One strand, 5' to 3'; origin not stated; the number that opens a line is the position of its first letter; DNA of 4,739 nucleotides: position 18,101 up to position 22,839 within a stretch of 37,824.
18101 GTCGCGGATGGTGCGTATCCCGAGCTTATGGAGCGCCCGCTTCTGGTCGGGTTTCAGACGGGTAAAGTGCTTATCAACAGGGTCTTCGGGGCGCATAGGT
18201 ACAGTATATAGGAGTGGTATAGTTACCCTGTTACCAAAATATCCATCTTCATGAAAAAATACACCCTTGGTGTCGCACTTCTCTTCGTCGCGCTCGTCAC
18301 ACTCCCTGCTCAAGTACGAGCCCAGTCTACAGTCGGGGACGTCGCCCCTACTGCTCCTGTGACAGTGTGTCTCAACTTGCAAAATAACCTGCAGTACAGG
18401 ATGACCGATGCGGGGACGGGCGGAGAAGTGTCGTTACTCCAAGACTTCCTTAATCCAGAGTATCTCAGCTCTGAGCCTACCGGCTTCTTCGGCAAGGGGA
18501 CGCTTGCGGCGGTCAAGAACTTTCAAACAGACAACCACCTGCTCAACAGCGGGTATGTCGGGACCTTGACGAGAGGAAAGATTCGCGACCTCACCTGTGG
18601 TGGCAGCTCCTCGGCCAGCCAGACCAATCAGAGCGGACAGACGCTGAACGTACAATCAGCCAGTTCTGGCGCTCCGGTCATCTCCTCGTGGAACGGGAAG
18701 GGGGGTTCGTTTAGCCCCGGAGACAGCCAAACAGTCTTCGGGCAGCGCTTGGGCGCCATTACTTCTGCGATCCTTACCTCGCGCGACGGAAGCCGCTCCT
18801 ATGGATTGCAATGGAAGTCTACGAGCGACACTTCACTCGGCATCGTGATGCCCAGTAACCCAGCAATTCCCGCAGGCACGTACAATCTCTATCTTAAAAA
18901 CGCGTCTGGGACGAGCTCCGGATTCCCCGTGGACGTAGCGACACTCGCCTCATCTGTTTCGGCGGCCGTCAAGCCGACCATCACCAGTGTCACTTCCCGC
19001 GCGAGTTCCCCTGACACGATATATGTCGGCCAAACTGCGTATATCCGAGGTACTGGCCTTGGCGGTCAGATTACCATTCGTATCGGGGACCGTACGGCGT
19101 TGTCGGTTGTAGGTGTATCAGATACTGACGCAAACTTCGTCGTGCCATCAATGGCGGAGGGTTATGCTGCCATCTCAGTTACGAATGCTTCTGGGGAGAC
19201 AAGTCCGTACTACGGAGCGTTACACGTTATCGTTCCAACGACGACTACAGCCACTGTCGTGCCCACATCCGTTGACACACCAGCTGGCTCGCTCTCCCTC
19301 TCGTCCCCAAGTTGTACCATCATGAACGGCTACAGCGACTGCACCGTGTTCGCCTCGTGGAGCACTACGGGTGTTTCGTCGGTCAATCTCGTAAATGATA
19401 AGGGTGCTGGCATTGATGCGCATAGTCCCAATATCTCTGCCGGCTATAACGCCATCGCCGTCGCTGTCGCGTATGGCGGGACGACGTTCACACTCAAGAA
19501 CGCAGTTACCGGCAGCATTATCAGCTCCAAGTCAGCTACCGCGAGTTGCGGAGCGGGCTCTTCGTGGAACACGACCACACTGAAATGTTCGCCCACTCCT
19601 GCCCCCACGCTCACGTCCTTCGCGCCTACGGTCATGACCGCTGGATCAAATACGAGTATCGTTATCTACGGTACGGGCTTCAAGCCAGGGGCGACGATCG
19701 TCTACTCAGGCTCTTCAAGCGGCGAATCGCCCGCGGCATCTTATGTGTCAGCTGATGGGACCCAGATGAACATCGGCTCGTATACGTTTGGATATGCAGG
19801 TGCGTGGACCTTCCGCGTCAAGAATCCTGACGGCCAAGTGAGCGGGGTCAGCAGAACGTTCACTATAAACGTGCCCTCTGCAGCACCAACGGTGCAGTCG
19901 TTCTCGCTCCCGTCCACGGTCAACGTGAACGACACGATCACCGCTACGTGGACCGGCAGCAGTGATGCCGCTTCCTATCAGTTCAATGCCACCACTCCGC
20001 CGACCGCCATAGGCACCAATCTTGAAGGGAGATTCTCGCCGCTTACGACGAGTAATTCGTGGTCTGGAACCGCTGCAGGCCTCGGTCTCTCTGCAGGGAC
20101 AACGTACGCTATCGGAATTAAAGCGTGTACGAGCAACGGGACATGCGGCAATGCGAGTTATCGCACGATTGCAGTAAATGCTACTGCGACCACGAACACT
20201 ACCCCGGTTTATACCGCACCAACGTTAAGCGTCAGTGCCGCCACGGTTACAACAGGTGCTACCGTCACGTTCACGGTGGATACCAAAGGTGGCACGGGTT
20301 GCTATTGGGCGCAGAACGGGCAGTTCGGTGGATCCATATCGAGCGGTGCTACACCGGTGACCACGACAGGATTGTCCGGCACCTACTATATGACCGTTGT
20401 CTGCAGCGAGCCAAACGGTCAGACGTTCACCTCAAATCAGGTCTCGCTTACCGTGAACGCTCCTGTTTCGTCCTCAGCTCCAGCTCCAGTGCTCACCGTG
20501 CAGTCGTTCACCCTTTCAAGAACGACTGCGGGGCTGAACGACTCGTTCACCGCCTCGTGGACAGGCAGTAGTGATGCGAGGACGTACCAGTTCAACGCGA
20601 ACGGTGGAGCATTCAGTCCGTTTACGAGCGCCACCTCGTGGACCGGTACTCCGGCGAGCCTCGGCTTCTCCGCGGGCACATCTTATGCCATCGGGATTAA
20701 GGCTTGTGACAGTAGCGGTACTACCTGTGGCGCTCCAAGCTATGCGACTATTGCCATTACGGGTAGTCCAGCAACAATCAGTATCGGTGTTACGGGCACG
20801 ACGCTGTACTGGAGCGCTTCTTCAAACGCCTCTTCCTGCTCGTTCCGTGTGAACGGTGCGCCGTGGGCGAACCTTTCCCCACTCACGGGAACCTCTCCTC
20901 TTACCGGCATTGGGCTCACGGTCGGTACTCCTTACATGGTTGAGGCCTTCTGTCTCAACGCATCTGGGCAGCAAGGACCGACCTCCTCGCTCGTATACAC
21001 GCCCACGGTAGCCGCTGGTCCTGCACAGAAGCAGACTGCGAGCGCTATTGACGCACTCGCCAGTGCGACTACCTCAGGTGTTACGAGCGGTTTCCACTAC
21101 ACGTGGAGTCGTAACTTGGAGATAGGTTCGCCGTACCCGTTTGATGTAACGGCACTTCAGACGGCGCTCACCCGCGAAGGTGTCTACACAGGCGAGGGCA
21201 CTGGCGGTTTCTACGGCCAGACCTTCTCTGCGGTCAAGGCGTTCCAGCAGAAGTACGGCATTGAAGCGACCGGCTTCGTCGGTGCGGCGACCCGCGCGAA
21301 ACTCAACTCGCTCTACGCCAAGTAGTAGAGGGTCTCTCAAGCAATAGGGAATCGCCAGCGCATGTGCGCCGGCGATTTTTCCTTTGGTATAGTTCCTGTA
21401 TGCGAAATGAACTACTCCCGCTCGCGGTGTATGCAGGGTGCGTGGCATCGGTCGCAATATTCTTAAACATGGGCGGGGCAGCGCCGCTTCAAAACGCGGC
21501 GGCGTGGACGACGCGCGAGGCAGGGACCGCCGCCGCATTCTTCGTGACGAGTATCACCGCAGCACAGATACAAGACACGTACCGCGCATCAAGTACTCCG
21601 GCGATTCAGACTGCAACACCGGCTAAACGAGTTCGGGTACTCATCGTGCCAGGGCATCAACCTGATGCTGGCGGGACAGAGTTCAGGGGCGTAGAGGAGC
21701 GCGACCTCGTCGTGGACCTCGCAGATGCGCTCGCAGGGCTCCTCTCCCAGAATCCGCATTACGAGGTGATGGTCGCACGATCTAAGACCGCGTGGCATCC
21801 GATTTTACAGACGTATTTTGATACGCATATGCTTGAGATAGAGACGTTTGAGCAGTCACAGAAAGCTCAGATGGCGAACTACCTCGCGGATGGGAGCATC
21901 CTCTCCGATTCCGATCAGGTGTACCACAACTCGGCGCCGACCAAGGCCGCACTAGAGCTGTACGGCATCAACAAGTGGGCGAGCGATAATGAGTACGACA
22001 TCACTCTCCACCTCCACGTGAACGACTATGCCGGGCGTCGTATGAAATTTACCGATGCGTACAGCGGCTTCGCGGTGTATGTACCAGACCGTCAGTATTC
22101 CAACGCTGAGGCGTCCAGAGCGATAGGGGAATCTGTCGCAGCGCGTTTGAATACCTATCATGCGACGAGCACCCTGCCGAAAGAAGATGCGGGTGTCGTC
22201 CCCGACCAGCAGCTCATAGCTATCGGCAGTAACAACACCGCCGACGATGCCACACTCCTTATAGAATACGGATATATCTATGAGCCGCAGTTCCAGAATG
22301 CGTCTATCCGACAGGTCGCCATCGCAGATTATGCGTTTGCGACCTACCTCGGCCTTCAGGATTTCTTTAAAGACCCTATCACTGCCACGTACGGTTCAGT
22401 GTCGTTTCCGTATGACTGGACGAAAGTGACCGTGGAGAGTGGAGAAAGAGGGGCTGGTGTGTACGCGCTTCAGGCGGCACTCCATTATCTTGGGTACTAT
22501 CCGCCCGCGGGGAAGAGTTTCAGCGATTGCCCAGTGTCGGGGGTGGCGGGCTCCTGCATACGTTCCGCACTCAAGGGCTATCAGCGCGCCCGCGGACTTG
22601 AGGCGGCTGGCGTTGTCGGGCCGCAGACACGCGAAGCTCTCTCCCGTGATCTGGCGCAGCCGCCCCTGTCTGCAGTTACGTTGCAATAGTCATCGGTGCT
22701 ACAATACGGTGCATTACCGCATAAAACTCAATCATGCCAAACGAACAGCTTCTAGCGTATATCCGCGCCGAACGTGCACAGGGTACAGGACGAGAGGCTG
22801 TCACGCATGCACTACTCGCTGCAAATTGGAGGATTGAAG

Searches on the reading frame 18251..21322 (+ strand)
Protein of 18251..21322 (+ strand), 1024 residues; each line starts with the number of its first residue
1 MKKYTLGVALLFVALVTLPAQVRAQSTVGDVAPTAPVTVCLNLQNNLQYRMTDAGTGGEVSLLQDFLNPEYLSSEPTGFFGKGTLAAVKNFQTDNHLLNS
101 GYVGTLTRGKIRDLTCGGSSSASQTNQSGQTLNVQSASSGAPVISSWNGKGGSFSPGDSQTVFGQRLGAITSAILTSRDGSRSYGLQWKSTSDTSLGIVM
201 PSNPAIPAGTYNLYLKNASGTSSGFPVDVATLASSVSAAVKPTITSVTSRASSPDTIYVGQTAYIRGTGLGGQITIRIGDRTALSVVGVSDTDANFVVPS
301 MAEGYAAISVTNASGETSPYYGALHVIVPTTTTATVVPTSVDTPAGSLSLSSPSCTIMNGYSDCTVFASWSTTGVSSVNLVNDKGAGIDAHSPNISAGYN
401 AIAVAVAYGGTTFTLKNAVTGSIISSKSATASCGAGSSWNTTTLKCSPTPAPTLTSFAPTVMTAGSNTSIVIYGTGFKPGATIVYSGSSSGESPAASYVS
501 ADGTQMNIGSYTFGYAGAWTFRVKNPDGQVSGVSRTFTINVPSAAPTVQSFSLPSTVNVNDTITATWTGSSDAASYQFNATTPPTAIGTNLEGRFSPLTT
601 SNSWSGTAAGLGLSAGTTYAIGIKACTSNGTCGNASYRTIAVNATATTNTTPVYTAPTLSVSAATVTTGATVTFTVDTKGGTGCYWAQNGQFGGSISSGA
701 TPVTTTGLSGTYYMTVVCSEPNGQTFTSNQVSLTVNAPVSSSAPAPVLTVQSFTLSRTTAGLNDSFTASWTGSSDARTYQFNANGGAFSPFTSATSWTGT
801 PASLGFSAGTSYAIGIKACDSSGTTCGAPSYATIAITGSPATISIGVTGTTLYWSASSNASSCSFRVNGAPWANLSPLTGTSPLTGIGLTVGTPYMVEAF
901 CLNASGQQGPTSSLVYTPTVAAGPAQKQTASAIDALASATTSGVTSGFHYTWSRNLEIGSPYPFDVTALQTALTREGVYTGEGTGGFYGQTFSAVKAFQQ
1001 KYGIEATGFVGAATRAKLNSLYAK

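Call 25: find_encoding_contigs(protein=window:18251-21322:+, flank=10000, max_places=3)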
Protein window:18251-21322:+ (1024 aa): no gene with exactly this product is on record in the collection.

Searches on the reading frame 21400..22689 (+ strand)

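Call 52: search_protein_families(library=pfam, proteins=[window:21400-22689:+], max_evalue=0.001)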
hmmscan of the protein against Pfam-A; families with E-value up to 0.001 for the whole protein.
window:21400-22689:+ (429 aa): 2 families
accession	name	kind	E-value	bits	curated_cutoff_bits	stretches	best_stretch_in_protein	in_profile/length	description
PF01471.23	PG_binding_1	-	2.5e-11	44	23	1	350-414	1-57/57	Putative peptidoglycan binding domain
PF01520.23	Amidase_3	-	4.3e-11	43.6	27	1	80-297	1-150/174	N-acetylmuramoyl-L-alanine amidase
